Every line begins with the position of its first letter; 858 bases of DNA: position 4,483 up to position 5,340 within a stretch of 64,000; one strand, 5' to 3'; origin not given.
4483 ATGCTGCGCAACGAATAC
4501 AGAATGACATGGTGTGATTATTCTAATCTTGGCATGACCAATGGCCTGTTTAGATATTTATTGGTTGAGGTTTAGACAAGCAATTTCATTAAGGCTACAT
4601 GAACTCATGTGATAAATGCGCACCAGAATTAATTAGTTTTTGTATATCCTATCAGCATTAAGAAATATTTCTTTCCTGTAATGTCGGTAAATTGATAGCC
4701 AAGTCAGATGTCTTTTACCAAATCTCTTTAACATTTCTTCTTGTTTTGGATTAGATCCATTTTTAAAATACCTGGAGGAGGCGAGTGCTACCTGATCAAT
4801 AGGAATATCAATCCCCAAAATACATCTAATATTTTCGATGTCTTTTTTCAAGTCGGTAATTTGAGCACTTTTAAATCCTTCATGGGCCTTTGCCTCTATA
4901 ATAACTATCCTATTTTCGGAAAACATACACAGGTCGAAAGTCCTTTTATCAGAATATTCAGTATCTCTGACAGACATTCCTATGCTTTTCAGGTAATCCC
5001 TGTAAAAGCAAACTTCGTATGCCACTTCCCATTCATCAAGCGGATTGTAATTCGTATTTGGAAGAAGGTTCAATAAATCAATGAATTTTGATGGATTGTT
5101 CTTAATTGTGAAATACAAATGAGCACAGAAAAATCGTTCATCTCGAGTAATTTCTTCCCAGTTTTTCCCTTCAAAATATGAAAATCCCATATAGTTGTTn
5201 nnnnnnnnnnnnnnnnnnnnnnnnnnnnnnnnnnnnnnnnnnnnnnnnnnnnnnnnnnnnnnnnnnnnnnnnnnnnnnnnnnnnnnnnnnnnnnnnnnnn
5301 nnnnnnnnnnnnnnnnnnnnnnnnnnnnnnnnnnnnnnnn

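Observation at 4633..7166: Operon-like five-gene cassette of unassignable, nuclease-flavoured proteins in the defence island (top candidate for a new system)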

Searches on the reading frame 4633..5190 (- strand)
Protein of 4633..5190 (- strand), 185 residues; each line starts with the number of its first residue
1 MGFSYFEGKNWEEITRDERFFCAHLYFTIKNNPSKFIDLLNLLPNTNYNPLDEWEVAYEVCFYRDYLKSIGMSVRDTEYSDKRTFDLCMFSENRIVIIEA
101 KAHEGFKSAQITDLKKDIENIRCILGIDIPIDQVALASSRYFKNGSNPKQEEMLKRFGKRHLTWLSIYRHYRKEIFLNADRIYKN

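Call 3: search_protein_families(library=pfam, proteins=[window:4633-5190:-], max_evalue=1)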
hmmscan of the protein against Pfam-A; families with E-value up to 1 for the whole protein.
window:4633-5190:- (185 aa): 1 family
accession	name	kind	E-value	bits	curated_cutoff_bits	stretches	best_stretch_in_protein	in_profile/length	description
PF08378.17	NERD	-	0.1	13.5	22.1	1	80-107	34-60/111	Nuclease-related domain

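Call 4: search_protein_families(library=padloc, proteins=[window:4633-5190:-], max_evalue=1)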
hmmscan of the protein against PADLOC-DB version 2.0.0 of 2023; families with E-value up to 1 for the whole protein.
window:4633-5190:- (185 aa): 0 families

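Call 5: search_protein_families(library=ncbifam, proteins=[window:4633-5190:-], max_evalue=1)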
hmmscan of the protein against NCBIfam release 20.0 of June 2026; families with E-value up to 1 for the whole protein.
window:4633-5190:- (185 aa): 0 families

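Call 6: search_protein_families(library=phrogs, proteins=[window:4633-5190:-], max_evalue=1)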
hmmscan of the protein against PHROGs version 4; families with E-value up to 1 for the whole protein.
window:4633-5190:- (185 aa): 1 family
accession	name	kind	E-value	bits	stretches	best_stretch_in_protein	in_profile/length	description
phrog_34584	-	unknown function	0.034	15.1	1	59-145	34-121/151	-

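Call 9: find_homologous_proteins(query=window:4633-5190:-, max_evalue=0.01)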
Query window:4633-5190:- (185 aa): 235 proteins with E <= 0.01 among 248 candidates; the best 120 are listed.
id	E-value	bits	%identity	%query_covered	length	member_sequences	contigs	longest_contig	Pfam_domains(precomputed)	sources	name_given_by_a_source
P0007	5.8e-123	426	100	100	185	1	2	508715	-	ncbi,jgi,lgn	-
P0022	5.7e-49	184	49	99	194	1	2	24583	-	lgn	-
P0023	9.8e-49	184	49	100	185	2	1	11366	-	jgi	-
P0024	3.6e-47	179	48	100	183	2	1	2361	-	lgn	-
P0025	4.5e-46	175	47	100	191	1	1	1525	-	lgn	-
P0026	5.8e-45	171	48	100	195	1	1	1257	-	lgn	-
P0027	6.3e-45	171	48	99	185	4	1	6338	-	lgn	-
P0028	2.4e-44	169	49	99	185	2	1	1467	-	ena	-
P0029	3.0e-43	166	47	99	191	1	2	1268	-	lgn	-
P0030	3.0e-43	166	48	99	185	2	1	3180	-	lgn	-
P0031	3.8e-43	165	48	99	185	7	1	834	-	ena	-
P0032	6.5e-43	165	48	99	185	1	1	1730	-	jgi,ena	-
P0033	9.7e-43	164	48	99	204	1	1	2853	-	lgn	-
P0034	1.2e-42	164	46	99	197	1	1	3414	-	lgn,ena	-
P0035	1.8e-42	163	47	100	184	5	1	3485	-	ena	-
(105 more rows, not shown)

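Call 10: search_solved_structures(query=window:4633-5190:-, max_evalue=10)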
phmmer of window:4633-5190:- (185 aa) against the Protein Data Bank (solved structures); distinct sequences matched with E-value up to 10: 14.
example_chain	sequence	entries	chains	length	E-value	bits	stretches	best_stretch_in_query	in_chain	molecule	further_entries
3fd2_A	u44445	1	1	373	0.11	15.5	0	23-46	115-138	Site-specific DNA endonuclease I-MsoI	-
2ogu_A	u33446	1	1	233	0.76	12.8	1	102-135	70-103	Calcium-gated potassium channel mthK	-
4l76_A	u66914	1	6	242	0.77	12.8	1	102-135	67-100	Calcium-gated potassium channel MthK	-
4ro0_A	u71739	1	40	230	0.78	12.7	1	102-135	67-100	Calcium-gated potassium channel MthK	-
3kxd_A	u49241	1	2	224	0.79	12.7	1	102-135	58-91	Calcium-gated potassium channel mthK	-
2aef_A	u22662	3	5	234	0.81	12.7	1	102-135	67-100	Calcium-gated potassium channel mthK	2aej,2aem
4ei2_A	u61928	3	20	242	0.86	12.6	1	102-135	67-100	Calcium-gated potassium channel mthK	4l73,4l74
6oly_A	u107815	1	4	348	1.3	12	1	102-134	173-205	Calcium-gated potassium channel MthK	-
3rbz_A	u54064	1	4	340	1.4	11.9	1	101-134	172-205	Calcium-gated potassium channel mthK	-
8fz7_A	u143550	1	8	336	1.5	11.9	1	102-134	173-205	Calcium-gated potassium channel MthK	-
1lnq_A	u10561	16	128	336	1.5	11.8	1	102-134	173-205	POTASSIUM CHANNEL RELATED PROTEIN | Calcium-gated potassium channel MthK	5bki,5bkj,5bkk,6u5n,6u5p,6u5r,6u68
8djb_A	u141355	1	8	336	1.5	11.8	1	102-134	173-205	Calcium-gated potassium channel MthK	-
9z2m_A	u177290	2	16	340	1.5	11.8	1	102-134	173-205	Calcium-gated potassium channel MthK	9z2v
28no_A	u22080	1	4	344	1.5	11.8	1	102-134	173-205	Calcium-gated potassium channel MthK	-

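Call 13: find_related_loci(query=A1, collection=genome_contigs, flank=10000)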
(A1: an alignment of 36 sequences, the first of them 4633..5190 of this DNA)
Query A1 (185 aa) in genome_contigs; peptide patterns used: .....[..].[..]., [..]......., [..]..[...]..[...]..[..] (x = any residue, [..] = any of these).
145 stretches matched a pattern; 81 encode a relative of the query (tblastn E <= 1e-3); the best 80 are kept; 80 distinct loci.
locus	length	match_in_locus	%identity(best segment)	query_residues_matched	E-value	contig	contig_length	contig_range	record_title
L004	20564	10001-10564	44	1-185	2e-47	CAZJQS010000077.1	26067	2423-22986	MAG TPA_asm: uncultured Saprospiraceae bacterium isolate SRP141376_co3_64 genome assembly, contig: NODE_4946_length_2606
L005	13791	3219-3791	44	1-184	3e-45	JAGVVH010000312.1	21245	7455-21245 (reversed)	MAG: Bacteroidetes bacterium isolate WAS_Bin_9 WAS_Bin_9_scaffold_973, whole genome shotgun sequence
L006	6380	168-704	47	1-184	9e-45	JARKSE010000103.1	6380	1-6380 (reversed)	MAG: Paludibacteraceae bacterium isolate Seed_maxbin.058 k141_916086, whole genome shotgun sequence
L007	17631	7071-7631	44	1-183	2e-43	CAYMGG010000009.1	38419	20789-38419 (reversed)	MAG TPA_asm: uncultured Planctomycetaceae bacterium isolate binchicken_co66_165 genome assembly, contig: NODE_1815_lengt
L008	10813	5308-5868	43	1-185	1e-42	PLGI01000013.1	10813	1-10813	MAG: Syntrophaceae bacterium isolate bog_1110 73.20110800_S3D.35_contig_20520, whole genome shotgun sequence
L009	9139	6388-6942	43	1-185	3e-42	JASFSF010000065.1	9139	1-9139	MAG: Ignavibacteria bacterium isolate D1103M12metaG_Bin_482 D1103M12metaG_FD_scaffold_668_c1, whole genome shotgun seque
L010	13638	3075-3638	41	1-185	1e-41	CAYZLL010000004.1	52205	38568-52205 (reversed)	MAG TPA_asm: uncultured Smithella sp. isolate SRP192927_co1_877 genome assembly, contig: NODE_833_length_52205_cov_11.02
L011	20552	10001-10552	42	1-185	2e-41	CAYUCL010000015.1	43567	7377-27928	MAG TPA_asm: uncultured Dehalococcoidales bacterium isolate binchicken_co262_239 genome assembly, contig: NODE_691_lengt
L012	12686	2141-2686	42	5-185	2e-41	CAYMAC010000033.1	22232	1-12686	MAG TPA_asm: uncultured Simplicispira sp. isolate SRP290908_co2_181 genome assembly, contig: NODE_2986_length_22232_cov_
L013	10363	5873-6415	43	3-185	5e-41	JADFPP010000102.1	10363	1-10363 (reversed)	MAG: Bacteroidetes bacterium isolate B74T1L10 B74T1L10_NODE10766, whole genome shotgun sequence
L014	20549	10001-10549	39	1-183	1e-40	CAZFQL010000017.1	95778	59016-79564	MAG TPA_asm: uncultured Chlorobiaceae bacterium isolate SRP302447_co3_354 genome assembly, contig: NODE_623_length_95778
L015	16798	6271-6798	44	11-185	1e-39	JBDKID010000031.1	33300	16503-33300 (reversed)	MAG: Pseudomonadota bacterium isolate flintriver_2019_sw_WHONDRS-S19S_0015_F_bin.4 scaffold_94, whole genome shotgun seq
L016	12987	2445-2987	39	1-184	9e-40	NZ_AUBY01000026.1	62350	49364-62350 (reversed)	Aliagarivorans marinus DSM 23064 G461DRAFT_scaffold00021.21_C, whole genome shotgun sequence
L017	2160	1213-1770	42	1-185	7e-40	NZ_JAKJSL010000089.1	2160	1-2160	Photobacterium nomapromontoriensis strain JAMM1727 JAMM1727_scaffold_90, whole genome shotgun sequence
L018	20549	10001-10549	40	1-183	3e-39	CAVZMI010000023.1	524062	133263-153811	MAG: Ignavibacteriota bacterium isolate MFD04408.bin.2.180 genome assembly, contig: contig_67294, whole genome shotgun s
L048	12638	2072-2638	39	1-184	5e-32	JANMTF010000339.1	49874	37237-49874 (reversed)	MAG: Polaromonas sp. isolate SOY_29_metabat_262 SOY_29_k141_2780181, whole genome shotgun sequence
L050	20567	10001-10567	38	1-185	1e-30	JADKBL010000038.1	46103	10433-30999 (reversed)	MAG: Bacteroidetes bacterium isolate Mari_18-Q3-R65-66_MAXAC.224 tig00027389-10-461670, whole genome shotgun sequence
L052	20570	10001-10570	38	1-184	2e-30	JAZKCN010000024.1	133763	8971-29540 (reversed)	MAG: Pseudomonadota bacterium isolate ADI_H3L2_122-bin044 ADIH3L2_B044_0_000000000024, whole genome shotgun sequence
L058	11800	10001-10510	38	3-141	2e-29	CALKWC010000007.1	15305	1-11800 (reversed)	MAG TPA_asm: uncultured Marinilabiliales bacterium isolate SRR5894287_bin.66_CONCOCT_v1.1_MAG genome assembly, contig: E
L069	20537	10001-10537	37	1-185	2e-27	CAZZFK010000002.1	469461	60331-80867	MAG TPA_asm: uncultured bacterium isolate SRP220891_co4_234 genome assembly, contig: NODE_8_length_469461_cov_17.100467,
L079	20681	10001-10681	34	1-185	7e-23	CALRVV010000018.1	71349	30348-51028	MAG: Chitinophaga pinensis isolate JJ-MIC7-10-5-mx-bin672 genome assembly, contig: JJ-MIC7-10-C76, whole genome shotgun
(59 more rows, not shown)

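Call 17: search_protein_families(library=pfam, proteins=[L050:8525-9997:+, L052:8479-9984:+, L058:8494-9978:+, L011:10610-12112:-, L079:8510-10000:+, L010:1806-3062:+, L008:3843-5081:+, L069:10565-11842:-, L048:449-2899:+, L005:2187-3182:+], max_evalue=0.001)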
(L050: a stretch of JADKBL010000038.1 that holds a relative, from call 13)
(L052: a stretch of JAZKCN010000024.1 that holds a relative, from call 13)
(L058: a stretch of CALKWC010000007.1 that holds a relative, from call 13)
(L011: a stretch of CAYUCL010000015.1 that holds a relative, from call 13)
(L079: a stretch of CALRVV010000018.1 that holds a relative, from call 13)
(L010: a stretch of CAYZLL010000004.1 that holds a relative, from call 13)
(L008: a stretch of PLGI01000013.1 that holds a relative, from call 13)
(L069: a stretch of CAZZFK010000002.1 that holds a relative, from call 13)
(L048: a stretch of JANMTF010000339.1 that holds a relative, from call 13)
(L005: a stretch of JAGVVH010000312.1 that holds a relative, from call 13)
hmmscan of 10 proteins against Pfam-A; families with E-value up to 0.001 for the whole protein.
L050:8525-9997:+ (490 aa): 3 families
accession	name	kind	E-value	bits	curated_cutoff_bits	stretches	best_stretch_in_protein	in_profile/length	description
PF11074.14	DUF2779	-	3.1e-47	160.4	23.3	1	297-422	1-126/126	Domain of unknown function(DUF2779)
PF01930.23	Cas_Cas4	-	4.7e-05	24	22.7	1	101-223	55-159/160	Domain of unknown function DUF83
PF13482.12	RNase_H_2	-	0.00058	20.3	22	0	328-485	22-162/165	RNase_H superfamily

L052:8479-9984:+ (501 aa): 1 family
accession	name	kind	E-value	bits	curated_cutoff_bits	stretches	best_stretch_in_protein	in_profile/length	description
PF11074.14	DUF2779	-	8.2e-38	129.9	23.3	1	305-427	2-126/126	Domain of unknown function(DUF2779)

L058:8494-9978:+ (494 aa): 2 families
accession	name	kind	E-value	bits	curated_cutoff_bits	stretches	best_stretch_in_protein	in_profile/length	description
PF11074.14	DUF2779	-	8e-42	142.9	23.3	1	297-425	1-126/126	Domain of unknown function(DUF2779)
PF13482.12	RNase_H_2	-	0.00028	21.3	22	1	336-491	29-164/165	RNase_H superfamily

L011:10610-12112:- (500 aa): 2 families
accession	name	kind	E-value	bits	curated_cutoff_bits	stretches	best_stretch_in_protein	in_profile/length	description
PF11074.14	DUF2779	-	1e-37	129.6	23.3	1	305-428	1-126/126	Domain of unknown function(DUF2779)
PF13482.12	RNase_H_2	-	0.00088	19.7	22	0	361-495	48-164/165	RNase_H superfamily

L079:8510-10000:+ (496 aa): 2 families
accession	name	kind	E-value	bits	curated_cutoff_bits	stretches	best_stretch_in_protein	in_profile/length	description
PF11074.14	DUF2779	-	9e-44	149.2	23.3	1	302-427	1-126/126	Domain of unknown function(DUF2779)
PF13482.12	RNase_H_2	-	2.9e-05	24.5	22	1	355-493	43-164/165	RNase_H superfamily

L010:1806-3062:+ (418 aa): 4 families
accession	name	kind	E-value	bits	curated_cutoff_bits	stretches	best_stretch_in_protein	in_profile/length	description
PF12706.13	Lactamase_B_2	-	1.1e-14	55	27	1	43-177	26-168/200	Beta-lactamase superfamily domain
PF00753.33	Lactamase_B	-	9.3e-10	39.2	22.7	1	19-147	11-152/196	Metallo-beta-lactamase superfamily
PF07521.17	RMMBL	-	3.1e-08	33.9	21.6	1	365-396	11-42/63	Zn-dependent metallo-hydrolase RNA specificity domain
PF13483.12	Lactamase_B_3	-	1.1e-07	32.5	24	1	12-146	5-112/160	Beta-lactamase superfamily domain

L008:3843-5081:+ (412 aa): 4 families
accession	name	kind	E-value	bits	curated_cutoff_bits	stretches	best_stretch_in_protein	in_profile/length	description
PF12706.13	Lactamase_B_2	-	5.2e-15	56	27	1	46-178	29-169/200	Beta-lactamase superfamily domain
PF13483.12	Lactamase_B_3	-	1.1e-10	42.1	24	1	12-146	5-112/160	Beta-lactamase superfamily domain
PF00753.33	Lactamase_B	-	8.5e-09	36.1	22.7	1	19-147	11-152/196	Metallo-beta-lactamase superfamily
PF07521.17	RMMBL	-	8e-07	29.4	21.6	1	359-391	11-43/63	Zn-dependent metallo-hydrolase RNA specificity domain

L069:10565-11842:- (425 aa): 4 families
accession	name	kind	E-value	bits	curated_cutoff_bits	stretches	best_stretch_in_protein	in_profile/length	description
PF12706.13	Lactamase_B_2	-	1.6e-14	54.4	27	1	69-174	27-147/200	Beta-lactamase superfamily domain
PF07521.17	RMMBL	-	2.4e-08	34.3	21.6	1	369-405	7-44/63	Zn-dependent metallo-hydrolase RNA specificity domain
PF00753.33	Lactamase_B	-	9.9e-06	26.1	22.7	1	71-172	42-152/196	Metallo-beta-lactamase superfamily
PF13483.12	Lactamase_B_3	-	3.2e-05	24.4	24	1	12-172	5-113/160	Beta-lactamase superfamily domain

L048:449-2899:+ (816 aa): 1 family
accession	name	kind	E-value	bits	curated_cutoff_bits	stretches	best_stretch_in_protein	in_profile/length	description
PF11074.14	DUF2779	-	2.7e-39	134.7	23.3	1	319-442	1-126/126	Domain of unknown function(DUF2779)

L005:2187-3182:+ (331 aa): 3 families
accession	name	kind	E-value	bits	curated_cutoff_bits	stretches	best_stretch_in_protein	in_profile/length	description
PF13646.12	HEAT_2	-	8.4e-24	84.1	27.7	3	107-192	2-88/88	HEAT repeats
PF02985.28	HEAT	-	3.7e-10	39.5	23.5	0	265-289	4-28/31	HEAT repeat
PF13513.12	HEAT_EZ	-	3.9e-08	34.1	27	0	168-192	30-53/55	HEAT-like repeat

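Call 42: search_solved_structures(query=A1, max_evalue=10)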
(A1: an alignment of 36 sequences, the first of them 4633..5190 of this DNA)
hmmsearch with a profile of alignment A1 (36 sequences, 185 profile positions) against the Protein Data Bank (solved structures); distinct sequences matched with E-value up to 10: 0.

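Call 71: search_protein_families(library=padloc, proteins=[L050:8525-9997:+, L010:1806-3062:+], max_evalue=0.01)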
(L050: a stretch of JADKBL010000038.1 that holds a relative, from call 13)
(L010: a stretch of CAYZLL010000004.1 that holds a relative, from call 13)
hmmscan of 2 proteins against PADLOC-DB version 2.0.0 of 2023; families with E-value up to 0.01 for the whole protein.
L050:8525-9997:+ (490 aa): 4 families
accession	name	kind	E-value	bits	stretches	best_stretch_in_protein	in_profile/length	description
PDLC01447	Cas4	-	2.1e-06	26.3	1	73-224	46-159/161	"CAS-I,CAS-II,CAS-III,CAS-IV,CAS-V,CAS-VI; acquisition_associated"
PDLC01611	Cas4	-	2.7e-05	22.5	1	101-223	54-157/158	"CAS-I,CAS-II,CAS-III,CAS-IV,CAS-V,CAS-VI; acquisition_associated"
PDLC01771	Cas4b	-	0.00062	18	1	155-224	95-160/162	-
PDLC01250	Cas4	-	0.00092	17.5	1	89-223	53-168/168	"CAS-I,CAS-II,CAS-III,CAS-IV,CAS-V,CAS-VI; acquisition_associated"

L010:1806-3062:+ (418 aa): 0 families

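Call 84: search_protein_families(library=pfam, alignment_id=A8, max_evalue=0.00001)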
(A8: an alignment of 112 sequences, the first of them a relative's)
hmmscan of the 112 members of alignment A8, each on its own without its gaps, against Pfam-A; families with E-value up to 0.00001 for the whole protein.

A. member 1, L004:10674-11174:+ (166 aa): 0 families

B. families by the number of members that match (of 112 scanned): 77 families (the first 25 are shown)
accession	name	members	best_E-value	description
PF11074.14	DUF2779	11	3.1e-47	Domain of unknown function(DUF2779)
PF12706.13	Lactamase_B_2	4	1.5e-16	Beta-lactamase superfamily domain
PF00753.33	Lactamase_B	4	9.3e-10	Metallo-beta-lactamase superfamily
PF07521.17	RMMBL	4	2.4e-08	Zn-dependent metallo-hydrolase RNA specificity domain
PF13483.12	Lactamase_B_3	3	9.9e-11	Beta-lactamase superfamily domain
PF01844.29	HNH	2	1.5e-13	HNH endonuclease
PF06039.21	Mqo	1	1.2e-242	Malate:quinone oxidoreductase (Mqo)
PF00731.26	AIRC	1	1.5e-68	AIR carboxylase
PF00590.25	TP_methylase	1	1.1e-56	Tetrapyrrole (Corrin/Porphyrin) Methylases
PF00145.23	DNA_methylase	1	2.4e-55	C-5 cytosine-specific DNA methylase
PF02588.21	YitT_membrane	1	7.1e-55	Uncharacterised 5xTM membrane BCR, YitT family COG1284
PF03747.19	ADP_ribosyl_GH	1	3.6e-49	ADP-ribosylglycohydrolase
PF00899.27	ThiF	1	1.2e-45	ThiF family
PF00009.33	GTP_EFTU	1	3.5e-45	Elongation factor Tu GTP binding domain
PF06942.17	GlpM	1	1.8e-43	GlpM protein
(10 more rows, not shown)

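Call 99: find_related_loci(query=A1, collection=viral_contigs, flank=5000)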
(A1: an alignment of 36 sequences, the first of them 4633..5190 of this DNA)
Query A1 (185 aa) in viral_contigs; peptide patterns used: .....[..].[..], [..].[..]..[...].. (x = any residue, [..] = any of these).
15 stretches matched a pattern, but none encodes a relative of the query by tblastn (E <= 1e-3).

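Call 100: search_dna_similar(query=window:4633-5190:-, collection=plasmids, mode=protein, max_rows=15)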
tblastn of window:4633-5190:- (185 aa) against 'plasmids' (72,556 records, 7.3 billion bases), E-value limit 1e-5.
No match.
